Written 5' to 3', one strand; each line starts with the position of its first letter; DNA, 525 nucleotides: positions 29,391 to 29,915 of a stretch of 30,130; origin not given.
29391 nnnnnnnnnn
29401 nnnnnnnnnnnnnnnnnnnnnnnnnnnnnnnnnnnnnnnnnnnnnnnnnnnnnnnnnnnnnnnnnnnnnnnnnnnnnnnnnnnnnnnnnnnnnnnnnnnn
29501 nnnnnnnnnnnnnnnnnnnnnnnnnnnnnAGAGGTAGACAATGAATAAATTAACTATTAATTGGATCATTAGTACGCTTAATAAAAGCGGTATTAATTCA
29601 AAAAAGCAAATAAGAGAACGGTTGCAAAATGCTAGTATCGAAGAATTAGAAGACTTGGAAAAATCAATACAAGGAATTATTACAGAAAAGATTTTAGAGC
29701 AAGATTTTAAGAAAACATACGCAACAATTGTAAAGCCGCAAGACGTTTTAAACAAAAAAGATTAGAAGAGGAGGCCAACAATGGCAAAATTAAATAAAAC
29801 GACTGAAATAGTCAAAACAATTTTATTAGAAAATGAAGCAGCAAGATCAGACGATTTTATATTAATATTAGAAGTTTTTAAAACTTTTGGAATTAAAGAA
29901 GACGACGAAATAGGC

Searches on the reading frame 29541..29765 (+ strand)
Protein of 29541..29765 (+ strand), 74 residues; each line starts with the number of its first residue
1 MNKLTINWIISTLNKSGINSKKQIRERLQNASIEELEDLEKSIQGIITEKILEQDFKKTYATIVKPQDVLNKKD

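Call 28: search_protein_families(library=phrogs, proteins=[window:29541-29765:+], max_evalue=0.01)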
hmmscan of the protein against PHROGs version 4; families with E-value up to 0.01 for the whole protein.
window:29541-29765:+ (74 aa): 0 families

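Call 29: search_protein_families(library=pfam, proteins=[window:29541-29765:+], max_evalue=0.05)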
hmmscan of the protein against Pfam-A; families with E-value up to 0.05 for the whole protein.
window:29541-29765:+ (74 aa): 1 family
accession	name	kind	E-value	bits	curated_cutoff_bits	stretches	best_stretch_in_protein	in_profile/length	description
PF22470.1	Histone_HNS_N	-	0.0013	19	24.5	1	18-54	8-44/79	H-NS histone-like proteins, N-terminal domain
